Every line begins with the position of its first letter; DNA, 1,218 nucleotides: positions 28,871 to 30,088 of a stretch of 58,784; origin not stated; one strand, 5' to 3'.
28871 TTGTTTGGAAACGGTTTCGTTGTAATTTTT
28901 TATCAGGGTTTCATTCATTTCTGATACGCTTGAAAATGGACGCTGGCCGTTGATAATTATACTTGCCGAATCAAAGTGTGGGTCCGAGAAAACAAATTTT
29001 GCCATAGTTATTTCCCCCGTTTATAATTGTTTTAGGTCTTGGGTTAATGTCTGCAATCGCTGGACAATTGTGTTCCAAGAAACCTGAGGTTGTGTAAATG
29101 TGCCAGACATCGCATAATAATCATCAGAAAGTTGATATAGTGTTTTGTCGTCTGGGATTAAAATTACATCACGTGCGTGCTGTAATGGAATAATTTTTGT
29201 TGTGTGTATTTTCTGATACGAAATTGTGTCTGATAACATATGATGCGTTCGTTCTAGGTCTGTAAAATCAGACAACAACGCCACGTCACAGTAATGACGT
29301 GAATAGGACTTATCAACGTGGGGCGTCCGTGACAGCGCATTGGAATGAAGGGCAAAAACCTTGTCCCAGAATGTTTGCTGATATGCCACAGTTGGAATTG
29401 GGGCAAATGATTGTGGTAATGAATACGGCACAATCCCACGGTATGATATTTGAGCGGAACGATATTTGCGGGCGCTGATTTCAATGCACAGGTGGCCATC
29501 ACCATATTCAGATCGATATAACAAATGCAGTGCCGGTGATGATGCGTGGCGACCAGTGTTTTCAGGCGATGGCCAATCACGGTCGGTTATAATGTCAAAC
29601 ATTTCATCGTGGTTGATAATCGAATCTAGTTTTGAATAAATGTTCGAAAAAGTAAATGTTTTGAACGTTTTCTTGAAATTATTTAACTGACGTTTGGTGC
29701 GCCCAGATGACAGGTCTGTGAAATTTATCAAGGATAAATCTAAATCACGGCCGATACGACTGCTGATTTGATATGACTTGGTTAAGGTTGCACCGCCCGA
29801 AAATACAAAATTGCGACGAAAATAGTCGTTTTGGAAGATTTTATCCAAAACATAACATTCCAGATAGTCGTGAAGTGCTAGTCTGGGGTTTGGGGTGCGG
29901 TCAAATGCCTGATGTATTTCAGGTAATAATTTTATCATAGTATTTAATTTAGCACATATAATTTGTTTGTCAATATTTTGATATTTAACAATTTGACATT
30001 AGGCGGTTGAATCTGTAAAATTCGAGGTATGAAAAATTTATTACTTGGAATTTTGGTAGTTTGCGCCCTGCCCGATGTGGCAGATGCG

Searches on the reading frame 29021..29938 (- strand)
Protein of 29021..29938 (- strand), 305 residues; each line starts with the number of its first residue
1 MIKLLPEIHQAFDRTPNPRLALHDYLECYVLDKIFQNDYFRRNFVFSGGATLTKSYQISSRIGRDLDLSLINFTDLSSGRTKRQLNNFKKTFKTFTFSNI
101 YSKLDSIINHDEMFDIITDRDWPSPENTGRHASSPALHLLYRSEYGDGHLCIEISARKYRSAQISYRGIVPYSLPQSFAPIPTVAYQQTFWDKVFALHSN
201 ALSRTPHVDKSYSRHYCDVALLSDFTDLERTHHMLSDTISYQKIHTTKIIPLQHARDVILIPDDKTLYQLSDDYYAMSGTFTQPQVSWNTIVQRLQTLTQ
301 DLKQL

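Call 3: search_protein_families(library=pfam, proteins=[window:29021-29938:-], max_evalue=0.1)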
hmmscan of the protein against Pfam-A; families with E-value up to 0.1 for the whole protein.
window:29021-29938:- (305 aa): 1 family
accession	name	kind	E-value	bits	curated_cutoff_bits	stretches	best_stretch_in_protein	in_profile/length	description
PF08843.17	AbiEii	-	1.4e-14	55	22.5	1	33-244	5-191/238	Nucleotidyl transferase AbiEii toxin, Type IV TA system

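Call 4: search_protein_families(library=padloc, proteins=[window:29021-29938:-], max_evalue=0.1)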
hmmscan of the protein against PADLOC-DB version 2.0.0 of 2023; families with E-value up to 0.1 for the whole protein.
window:29021-29938:- (305 aa): 15 families
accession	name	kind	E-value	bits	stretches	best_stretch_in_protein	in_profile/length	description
PDLC02289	AbiEii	-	3.9e-28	96.8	1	24-304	35-302/309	AbiEii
PDLC02292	AbiEii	-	1.8e-15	55.5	2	23-98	30-95/283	AbiEii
PDLC02315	AbiEii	-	4e-12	44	2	184-303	216-344/352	AbiEii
PDLC02297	AbiEii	-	1.7e-09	35.5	1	7-238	10-235/307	AbiEii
PDLC02302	AbiEii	-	4.1e-07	27.7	1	24-93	29-99/313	AbiEii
PDLC02316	AbiEii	-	6.6e-07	27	2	21-96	28-101/314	AbiEii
PDLC02304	AbiEii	-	2.2e-06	25.8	1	23-90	23-85/260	AbiEii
PDLC02321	AbiEii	-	2.2e-06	25.5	1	19-88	20-87/296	AbiEii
PDLC02317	AbiEii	-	5.4e-06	23.6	1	17-82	17-82/396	AbiEii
PDLC02294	AbiEii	-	0.0016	16.3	1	24-89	25-89/260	AbiEii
PDLC02313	AbiEii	-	0.002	15.7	1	8-73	7-72/254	AbiEii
PDLC02288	AbiEii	-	0.0021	15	1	21-75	31-82/294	AbiEii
PDLC02326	AbiEii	-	0.0024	15.9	1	22-74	26-77/133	AbiEii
PDLC02306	AbiEii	-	0.01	13.5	1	30-87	27-84/280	AbiEii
PDLC01782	Cas6b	-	0.026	12.6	1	87-107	43-60/235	-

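Call 5: search_protein_families(library=ncbifam, proteins=[window:29021-29938:-], max_evalue=0.1)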
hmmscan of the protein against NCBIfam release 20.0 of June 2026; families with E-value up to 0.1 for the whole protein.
window:29021-29938:- (305 aa): 0 families

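Call 6: find_homologous_proteins(query=window:29021-29938:-, max_evalue=0.001)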
Query window:29021-29938:- (305 aa): 56 proteins with E <= 0.001 among 518 candidates.
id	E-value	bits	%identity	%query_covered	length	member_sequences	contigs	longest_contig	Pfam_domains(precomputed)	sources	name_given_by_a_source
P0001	1.3e-201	686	99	100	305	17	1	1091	PF08843.18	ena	-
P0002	1.0e-181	621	89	100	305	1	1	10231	PF08843.18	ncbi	-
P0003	2.4e-140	485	69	100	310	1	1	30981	PF08843.18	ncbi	-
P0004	1.0e-139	483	68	100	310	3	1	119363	PF08843.18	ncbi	-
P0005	1.4e-130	453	64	100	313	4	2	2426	PF08843.18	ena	-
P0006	7.0e-129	447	63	100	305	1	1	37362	PF08843.18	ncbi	-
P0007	6.6e-128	444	65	98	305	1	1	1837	PF08843.18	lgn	-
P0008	4.1e-126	438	63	100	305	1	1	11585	PF08843.18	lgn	-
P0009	2.2e-125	436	62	100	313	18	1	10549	PF08843.18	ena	-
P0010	4.2e-125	435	62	100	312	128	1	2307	PF08843.18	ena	-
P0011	5.3e-125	435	62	100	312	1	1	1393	PF08843.18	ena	-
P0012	9.0e-125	434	62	100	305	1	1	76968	PF08843.18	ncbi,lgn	-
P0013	1.1e-124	434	63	100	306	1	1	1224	PF08843.18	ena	-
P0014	4.3e-124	432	62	100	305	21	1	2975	PF08843.18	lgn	-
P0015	7.0e-124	431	62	100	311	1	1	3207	PF08843.18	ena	-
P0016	8.9e-124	431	62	100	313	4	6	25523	PF08843.18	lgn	-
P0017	1.4e-123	430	61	100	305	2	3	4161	PF08843.18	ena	-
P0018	2.1e-123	429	63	100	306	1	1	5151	PF08843.18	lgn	-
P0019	6.0e-123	428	62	100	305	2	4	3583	PF08843.18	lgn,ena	-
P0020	4.9e-122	425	61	100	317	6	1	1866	PF08843.18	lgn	-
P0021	1.4e-121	423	61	100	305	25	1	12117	PF08843.18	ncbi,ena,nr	ncbi:MAG: nucleotidyl transferase AbiEii/AbiGii toxin family protein [Alphaproteobacteria bacterium]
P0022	4.2e-113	396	63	90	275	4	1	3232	PF08843.18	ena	-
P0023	5.5e-96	339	50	100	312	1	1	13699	PF08843.18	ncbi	-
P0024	1.8e-93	331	51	100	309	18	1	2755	PF08843.18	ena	-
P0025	1.2e-92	329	51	100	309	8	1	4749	PF08843.18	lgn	-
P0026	1.0e-89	319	49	100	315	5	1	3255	PF08843.18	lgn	-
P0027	7.7e-84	300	47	97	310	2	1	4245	PF08843.18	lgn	-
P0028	1.8e-83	298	49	96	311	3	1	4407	PF08843.18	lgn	-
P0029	3.4e-83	298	49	96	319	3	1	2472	PF08843.18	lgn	-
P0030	4.8e-83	297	48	97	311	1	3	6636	PF08843.18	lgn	-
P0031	1.2e-82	296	49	96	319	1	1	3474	PF08843.18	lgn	-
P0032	1.4e-82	295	49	96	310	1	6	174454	PF08843.18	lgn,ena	-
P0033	1.5e-82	295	48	96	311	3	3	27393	PF08843.18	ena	-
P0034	2.3e-82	295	48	96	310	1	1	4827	PF08843.18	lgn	-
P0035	3.4e-82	294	47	96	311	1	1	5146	PF08843.18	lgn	-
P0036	9.4e-82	293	47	96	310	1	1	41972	PF08843.18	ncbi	-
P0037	1.1e-81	293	49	96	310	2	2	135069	PF08843.18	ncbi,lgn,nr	ncbi:MAG: nucleotidyl transferase AbiEii/AbiGii toxin family protein [Alphaproteobacteria bacterium]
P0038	1.1e-81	293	48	96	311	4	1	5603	PF08843.18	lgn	-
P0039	1.8e-81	292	46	100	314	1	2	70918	PF08843.18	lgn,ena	-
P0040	3.5e-81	291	47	97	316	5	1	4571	PF08843.18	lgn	-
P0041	4.8e-81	290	48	96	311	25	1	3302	PF08843.18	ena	-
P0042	7.2e-80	287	46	97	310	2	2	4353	PF08843.18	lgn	-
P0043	7.1e-76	273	43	100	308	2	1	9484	PF08843.18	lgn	-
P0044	2.4e-73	265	46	100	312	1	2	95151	PF08843.18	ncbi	-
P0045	1.3e-72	263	43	100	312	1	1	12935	PF08843.18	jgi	-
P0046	1.3e-70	256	44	100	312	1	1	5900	PF08843.18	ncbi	-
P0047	2.1e-70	256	41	100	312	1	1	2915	PF08843.18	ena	-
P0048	2.7e-70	255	44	100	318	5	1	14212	PF08843.18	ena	-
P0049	7.4e-70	254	43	100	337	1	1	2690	PF08843.18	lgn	-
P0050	2.1e-69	252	42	100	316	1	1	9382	PF08843.18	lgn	-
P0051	3.5e-67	245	42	100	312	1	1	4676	PF08843.18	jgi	-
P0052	6.0e-67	244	43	92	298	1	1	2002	PF08843.18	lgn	-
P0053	7.3e-66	241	44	92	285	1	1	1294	PF08843.18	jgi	jgi:predicted nucleotidyltransferase component of viral defense system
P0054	2.0e-65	239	40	99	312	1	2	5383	PF08843.18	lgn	-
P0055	2.6e-65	239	42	100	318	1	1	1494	PF08843.18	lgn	-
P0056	6.9e-65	237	42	99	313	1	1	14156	PF08843.18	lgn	-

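Call 7: search_solved_structures(query=window:29021-29938:-, max_evalue=1, show_alignments=2)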
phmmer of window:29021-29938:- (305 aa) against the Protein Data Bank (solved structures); distinct sequences matched with E-value up to 1: 5.
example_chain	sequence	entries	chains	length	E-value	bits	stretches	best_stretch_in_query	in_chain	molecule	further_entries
1iwm_A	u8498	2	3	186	0.4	13.2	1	246-300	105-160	Outer Membrane Lipoprotein LolB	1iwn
3wjt_A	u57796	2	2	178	0.4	13.2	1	246-300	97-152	Outer-membrane lipoprotein LolB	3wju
3wjv_A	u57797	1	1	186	0.43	13.1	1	246-300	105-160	Outer-membrane lipoprotein LolB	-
9rlh_L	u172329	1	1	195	0.45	13.1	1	247-300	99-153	Outer-membrane lipoprotein LolB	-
9rlg_L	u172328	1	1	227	0.62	12.6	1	246-300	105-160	Outer-membrane lipoprotein LolB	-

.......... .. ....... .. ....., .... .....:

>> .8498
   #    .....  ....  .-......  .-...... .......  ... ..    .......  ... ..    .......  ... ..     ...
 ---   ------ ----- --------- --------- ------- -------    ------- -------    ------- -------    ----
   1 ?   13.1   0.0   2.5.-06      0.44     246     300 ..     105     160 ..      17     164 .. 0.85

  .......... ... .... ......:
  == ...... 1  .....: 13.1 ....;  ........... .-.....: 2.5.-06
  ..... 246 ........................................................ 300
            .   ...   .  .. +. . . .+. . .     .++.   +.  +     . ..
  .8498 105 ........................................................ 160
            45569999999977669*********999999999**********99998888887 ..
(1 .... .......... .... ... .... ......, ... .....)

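Call 9: find_encoding_contigs(protein=P0004, flank=6000, max_places=3)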
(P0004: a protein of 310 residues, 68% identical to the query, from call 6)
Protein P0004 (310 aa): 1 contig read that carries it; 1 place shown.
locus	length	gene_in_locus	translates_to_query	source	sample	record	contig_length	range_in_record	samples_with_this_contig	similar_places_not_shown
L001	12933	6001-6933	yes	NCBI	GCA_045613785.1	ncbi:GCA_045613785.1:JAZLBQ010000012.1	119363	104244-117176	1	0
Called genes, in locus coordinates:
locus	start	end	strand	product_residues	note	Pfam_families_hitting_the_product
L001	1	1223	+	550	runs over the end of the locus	PF02463:SMC_N, PF13476:AAA_23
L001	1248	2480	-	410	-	PF13742:tRNA_anti_2, PF01336:tRNA_anti-codon, PF02601:Exonuc_VII_L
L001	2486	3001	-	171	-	-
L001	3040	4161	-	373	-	PF00814:TsaD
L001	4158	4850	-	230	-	PF07313:AmiA-like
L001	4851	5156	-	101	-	-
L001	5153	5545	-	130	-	-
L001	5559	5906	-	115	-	PF09923:DUF2155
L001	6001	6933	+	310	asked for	PF08843:AbiEii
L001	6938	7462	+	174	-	PF00149:Metallophos (weak)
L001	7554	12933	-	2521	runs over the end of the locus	?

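Call 10: find_encoding_contigs(protein=P0012, flank=6000, max_places=3)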
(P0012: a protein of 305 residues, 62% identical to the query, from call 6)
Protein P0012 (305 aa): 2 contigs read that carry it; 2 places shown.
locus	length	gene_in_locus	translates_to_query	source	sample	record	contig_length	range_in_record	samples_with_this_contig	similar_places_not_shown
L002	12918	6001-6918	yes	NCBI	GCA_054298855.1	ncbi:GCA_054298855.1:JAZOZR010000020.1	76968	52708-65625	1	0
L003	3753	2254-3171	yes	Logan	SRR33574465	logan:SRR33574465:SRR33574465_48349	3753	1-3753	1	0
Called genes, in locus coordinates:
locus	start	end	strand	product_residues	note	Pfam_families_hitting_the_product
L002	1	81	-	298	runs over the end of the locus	PF12146:Hydrolase_4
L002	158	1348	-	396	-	PF00890:FAD_binding_2 (faint), PF01266:DAO (faint), PF03486:HI0933_like, PF07992:Pyr_redox_2 (weak), PF12831:FAD_oxidored (weak), PF13450:NAD_binding_8 (weak), PF22780:HI0933_like_1st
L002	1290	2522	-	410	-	PF13742:tRNA_anti_2, PF01336:tRNA_anti-codon (weak), PF02601:Exonuc_VII_L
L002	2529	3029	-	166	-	-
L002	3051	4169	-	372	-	PF00814:TsaD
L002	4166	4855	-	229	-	PF07313:AmiA-like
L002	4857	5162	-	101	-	-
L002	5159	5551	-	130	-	-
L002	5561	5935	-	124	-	PF09923:DUF2155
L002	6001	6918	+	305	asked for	PF08843:AbiEii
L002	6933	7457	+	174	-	PF00149:Metallophos (weak)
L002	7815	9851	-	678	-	-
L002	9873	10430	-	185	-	PF07750:GcrA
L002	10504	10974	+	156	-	PF01478:Peptidase_A24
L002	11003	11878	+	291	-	-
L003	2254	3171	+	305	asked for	PF08843:AbiEii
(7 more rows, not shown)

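Call 11: find_encoding_contigs(protein=P0037, flank=6000, max_places=3)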
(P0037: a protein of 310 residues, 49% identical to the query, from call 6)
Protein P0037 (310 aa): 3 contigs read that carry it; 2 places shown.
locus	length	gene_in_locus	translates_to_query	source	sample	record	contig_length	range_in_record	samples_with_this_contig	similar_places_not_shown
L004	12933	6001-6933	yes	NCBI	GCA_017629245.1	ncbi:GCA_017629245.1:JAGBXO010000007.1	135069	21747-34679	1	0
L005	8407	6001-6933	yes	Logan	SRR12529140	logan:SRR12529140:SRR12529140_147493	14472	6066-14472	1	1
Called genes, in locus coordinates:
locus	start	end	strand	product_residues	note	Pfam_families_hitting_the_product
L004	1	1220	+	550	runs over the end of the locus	PF02463:SMC_N, PF13476:AAA_23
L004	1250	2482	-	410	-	PF13742:tRNA_anti_2, PF01336:tRNA_anti-codon, PF02601:Exonuc_VII_L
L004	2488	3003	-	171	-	-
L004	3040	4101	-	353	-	PF00814:TsaD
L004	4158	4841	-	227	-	PF07313:AmiA-like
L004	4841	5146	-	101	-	-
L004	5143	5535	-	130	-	-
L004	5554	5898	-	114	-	PF09923:DUF2155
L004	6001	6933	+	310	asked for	PF08843:AbiEii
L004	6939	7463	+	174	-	PF00149:Metallophos (weak)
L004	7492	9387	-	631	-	PF00012:HSP70, PF06723:MreB_Mbl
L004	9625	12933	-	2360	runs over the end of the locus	PF00754:F5_F8_type_C (faint), PF22633:F5_F8_type_C_2 (faint)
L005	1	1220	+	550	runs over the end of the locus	PF02463:SMC_N, PF13476:AAA_23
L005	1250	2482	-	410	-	PF13742:tRNA_anti_2, PF01336:tRNA_anti-codon, PF02601:Exonuc_VII_L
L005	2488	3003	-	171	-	-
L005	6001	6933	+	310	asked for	PF08843:AbiEii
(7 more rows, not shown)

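Call 13: find_related_loci(query=A1, collection=genome_contigs, flank=8000)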
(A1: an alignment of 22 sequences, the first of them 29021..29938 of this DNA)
Query A1 (305 aa) in genome_contigs; peptide patterns used: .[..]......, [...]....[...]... (x = any residue, [..] = any of these).
216 stretches matched a pattern; 171 encode a relative of the query (tblastn E <= 1e-3); the best 80 are kept; 80 distinct loci.
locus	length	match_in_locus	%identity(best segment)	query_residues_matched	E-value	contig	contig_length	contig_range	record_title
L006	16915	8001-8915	69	1-305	4e-145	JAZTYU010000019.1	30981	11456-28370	MAG: Candidatus Enterousia sp. isolate T1900045325_YK20190014.MAGScoT_cleanbin_000039 SGB_6437_k141_1537606, whole genom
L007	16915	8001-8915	68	1-305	8e-145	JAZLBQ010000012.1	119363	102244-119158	MAG: Candidatus Enterousia sp. isolate T1900045063_TC20190056.MAGScoT_cleanbin_000013 SGB_4572_k141_502494, whole genome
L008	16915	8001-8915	62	1-305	3e-130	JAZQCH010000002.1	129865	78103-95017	MAG: Candidatus Enterousia sp. isolate T1900044638_TS20190104.MAGScoT_cleanbin_000052 SGB_1211_k141_46608, whole genome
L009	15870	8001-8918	62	1-305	4e-130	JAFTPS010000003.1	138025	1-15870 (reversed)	MAG: Alphaproteobacteria bacterium isolate RGIG4037 Roe_deer_Cecum-5__c1035, whole genome shotgun sequence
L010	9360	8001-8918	62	1-305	2e-129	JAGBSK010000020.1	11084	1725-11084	MAG: Alphaproteobacteria bacterium isolate RGIG9404 Yak_Cecum-1__c386894, whole genome shotgun sequence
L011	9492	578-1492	62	1-305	5e-129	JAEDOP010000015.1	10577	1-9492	MAG: Alphaproteobacteria bacterium isolate MAG321 NODE_5098_length_10577_cov_4.192074, whole genome shotgun sequence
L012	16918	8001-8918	62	1-305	3e-128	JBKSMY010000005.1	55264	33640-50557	MAG: Alphaproteobacteria bacterium isolate KS320-82 k141_277432, whole genome shotgun sequence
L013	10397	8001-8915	60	1-305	3e-126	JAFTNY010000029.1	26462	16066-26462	MAG: Alphaproteobacteria bacterium isolate RGIG3991 Roe_deer_Cecum-4__c190422, whole genome shotgun sequence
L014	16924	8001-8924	51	1-305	7e-103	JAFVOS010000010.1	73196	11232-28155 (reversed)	MAG: Alphaproteobacteria bacterium isolate RGIG5256 Sheep_Colon-1__c675597, whole genome shotgun sequence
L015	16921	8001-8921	51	1-304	3e-102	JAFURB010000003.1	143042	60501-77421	MAG: Alphaproteobacteria bacterium isolate RGIG4748 Roe_deer_Rectum.Co__c348600, whole genome shotgun sequence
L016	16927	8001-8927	51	1-305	3e-99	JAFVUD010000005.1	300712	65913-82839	MAG: Alphaproteobacteria bacterium isolate RGIG5397 Sheep_Colon-3__c913026, whole genome shotgun sequence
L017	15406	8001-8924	46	1-305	2e-97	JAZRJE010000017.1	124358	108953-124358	MAG: Candidatus Enterousia sp. isolate T1900045469_YK20190160.MAGScoT_cleanbin_000038 SGB_7227_k141_705964, whole genome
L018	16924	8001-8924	48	1-305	6e-94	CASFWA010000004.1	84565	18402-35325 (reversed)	uncultured proteobacterium isolate A86_L4_360360_idba_bin.28 genome assembly, contig: A86_L4_360360_idba_bin.28.fa_scaff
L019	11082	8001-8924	48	1-305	6e-94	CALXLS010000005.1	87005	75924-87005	MAG: uncultured Alphaproteobacteria bacterium isolate BRZ_DL__bin85 genome assembly, contig: BRZ_DL__NODE_432_length_870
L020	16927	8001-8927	50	1-305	6e-89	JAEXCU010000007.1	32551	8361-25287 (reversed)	MAG: Proteobacteria bacterium isolate OH_HBB_125 k127_1112305, whole genome shotgun sequence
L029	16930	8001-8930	45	1-305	5e-80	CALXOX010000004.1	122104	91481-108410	MAG: uncultured Alphaproteobacteria bacterium isolate BRZ_MD__bin1 genome assembly, contig: BRZ_MD__NODE_198_length_1221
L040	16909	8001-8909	39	6-305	7e-66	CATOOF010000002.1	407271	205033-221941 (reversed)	MAG TPA_asm: uncultured Alphaproteobacteria bacterium isolate MGG27543_1680015500 genome assembly, contig: SRR6440127_6,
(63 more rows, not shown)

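Call 32: find_related_loci(query=A1, collection=viral_contigs, flank=4000)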
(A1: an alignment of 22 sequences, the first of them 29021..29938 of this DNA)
Query A1 (305 aa) in viral_contigs; peptide patterns used: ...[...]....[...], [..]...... (x = any residue, [..] = any of these).
44 stretches matched a pattern; 12 encode a relative of the query (tblastn E <= 1e-3); 12 distinct loci.
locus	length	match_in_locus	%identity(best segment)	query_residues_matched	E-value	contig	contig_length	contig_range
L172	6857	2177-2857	26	18-222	8e-13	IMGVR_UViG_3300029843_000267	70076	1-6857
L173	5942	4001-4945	20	18-302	9e-12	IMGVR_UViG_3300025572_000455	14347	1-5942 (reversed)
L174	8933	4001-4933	19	18-298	2e-9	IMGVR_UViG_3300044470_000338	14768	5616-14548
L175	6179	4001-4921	21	18-297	5e-9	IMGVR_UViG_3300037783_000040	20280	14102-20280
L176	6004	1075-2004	21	18-301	8e-9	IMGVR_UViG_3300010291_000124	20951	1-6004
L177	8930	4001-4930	22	18-301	1e-8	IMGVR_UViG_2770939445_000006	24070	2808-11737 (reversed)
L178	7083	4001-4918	20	18-296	2e-8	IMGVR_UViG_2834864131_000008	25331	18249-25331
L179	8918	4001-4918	21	18-296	3e-8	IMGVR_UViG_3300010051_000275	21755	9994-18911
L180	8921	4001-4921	21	18-297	1e-7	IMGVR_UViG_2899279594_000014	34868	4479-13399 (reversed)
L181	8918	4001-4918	21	18-296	2e-7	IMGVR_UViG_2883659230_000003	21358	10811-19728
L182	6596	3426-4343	21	18-296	6e-7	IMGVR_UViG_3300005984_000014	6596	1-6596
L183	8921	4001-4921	21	18-297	4e-8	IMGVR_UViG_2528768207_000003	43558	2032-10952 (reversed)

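Call 34: predict_structure(alignment_id=A1)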
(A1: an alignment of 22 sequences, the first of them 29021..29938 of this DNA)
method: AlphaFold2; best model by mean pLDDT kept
length: 305 residues; sequences in the alignment: 22
mean_pLDDT: 90.9   pTM: 0.89
mean pLDDT of the five models: 90.9, 90.0, 90.0, 88.4, 88.4
residues with pLDDT >= 90: 241; 70-90: 51; 50-70: 6; < 50: 7
segments of 3 or more residues with pLDDT < 50: 125-131
pLDDT, mean of each block of 10 residues (from residue 1): 89 92 95 97 92 90 88 84 93 94 93 88 52 80 92 92 94 92 96 96 91 93 94 94 90 95 97 92 92 98 95
secondary structure, 60 per line:
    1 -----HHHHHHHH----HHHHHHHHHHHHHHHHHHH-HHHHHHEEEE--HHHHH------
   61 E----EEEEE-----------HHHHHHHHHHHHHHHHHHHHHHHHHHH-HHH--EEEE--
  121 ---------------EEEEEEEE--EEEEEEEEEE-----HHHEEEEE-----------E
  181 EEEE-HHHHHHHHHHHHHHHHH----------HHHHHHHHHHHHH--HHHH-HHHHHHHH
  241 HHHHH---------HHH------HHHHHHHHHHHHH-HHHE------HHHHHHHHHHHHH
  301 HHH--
elements in order: H6-13 H18-36 H38-43 E44-47 H50-54 E66-70 H82-108 E115-118 E136-143 E146-155 E164-168 E180-184 H186-202 H213-225 H228-231 H233-245 H264-276 H288-303

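Call 38: fold_search(model_id=the predicted structure, library=pdb)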
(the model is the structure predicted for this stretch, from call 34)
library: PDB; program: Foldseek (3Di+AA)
matches with E <= 10: 648; with E <= 0.001: 10
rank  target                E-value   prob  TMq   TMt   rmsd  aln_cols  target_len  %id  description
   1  6j7p                  1.2e-07  1.00  0.50  0.53   7.7       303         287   12  Crystal structure of toxin TglT (unusual type guanylyltransferase-like toxin, Rv1045) mutant E146Q co-expressed with Tak (released 2020-05-13)
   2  6j7n                  1.5e-07  1.00  0.55  0.58   6.7       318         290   12  Crystal structure of toxin TglT (unusual type guanylyltransferase-like toxin, Rv1045) mutant D82A co-expressed with TakA (released 2020-05-13)
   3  7c46                  1.8e-07  1.00  0.56  0.59   7.4       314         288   11  Crystal Structure of Rv1045 toxin point variant K189A (released 2021-05-26)
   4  4o8s                  2.5e-07  1.00  0.49  0.62   6.1       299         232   14  Crystal structure of JHP933 from Helicobacter pylori (released 2014-09-10)
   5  6j7r                  6.9e-07  1.00  0.51  0.53   7.9       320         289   13  Crystal structure of toxin TglT (unusual type guanylyltransferase-like toxin, Rv1045) mutant S78A co-expressed with TakA (released 2020-05-13)
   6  8xhr_A                1.5e-06  1.00  0.49  0.51   8.2       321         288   13  Crystal structure of Mycobacterium tuberculosis MenT3 bound with CTP (released 2024-02-28)
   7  6j7s                  2.0e-06  1.00  0.50  0.52   8.3       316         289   12  Crystal structure of toxin TglT (unusual type guanylyltransferase-like toxin, Rv1045) wild type protein from Mycobacteri (released 2020-05-13)
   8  6j7q                  2.2e-06  1.00  0.54  0.56   7.6       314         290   13  Crystal structure of toxin TglT (unusual type guanylyltransferase-like toxin, Rv1045) mutant S78A from Mycobacterium tub (released 2020-05-13)
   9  6j7o                  2.6e-06  1.00  0.53  0.56   7.4       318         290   13  Crystal structure of toxin TglT (unusual type guanylyltransferase-like toxin, Rv1045) mutant E146Q from Mycobacterium tu (released 2020-05-13)
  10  6y5u                  3.1e-06  1.00  0.53  0.56   7.3       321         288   13  MenT3 (aka TglT), nucleotidyltransferase toxin Rv1045 from Mycobacterium tuberculosis (released 2020-09-16)
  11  4wqk                  6.3e-03  0.99  0.32  0.52  10.2       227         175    9  Crystal structure of aminoglycoside nucleotidylyltransferase ANT(2")-Ia, apo form (released 2014-11-12)
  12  5cfu                  8.8e-03  0.99  0.32  0.52  10.1       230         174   10  Crystal Structure of ANT(2")-Ia in complex with adenylyl-2"-tobramycin (released 2016-07-20)
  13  5cfs                  1.0e-02  0.99  0.36  0.56   8.2       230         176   10  Crystal Structure of ANT(2")-Ia in complex with AMPCPP and tobramycin (released 2016-03-16)
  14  4xq7                  1.2e-02  0.66  0.30  0.28  13.8       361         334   10  The crystal structure of the OAS-like domain (OLD) of human OASL (released 2015-04-22)
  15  4rwp_A                1.7e-02  0.95  0.25  0.23   6.4       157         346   15  Crystal structure of porcine OAS1 in complex with dsRNA (released 2015-05-20)
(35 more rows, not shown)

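Call 40: search_protein_families(library=phrogs, proteins=[window:29021-29938:-], max_evalue=0.001)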
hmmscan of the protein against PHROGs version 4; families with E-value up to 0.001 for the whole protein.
window:29021-29938:- (305 aa): 0 families
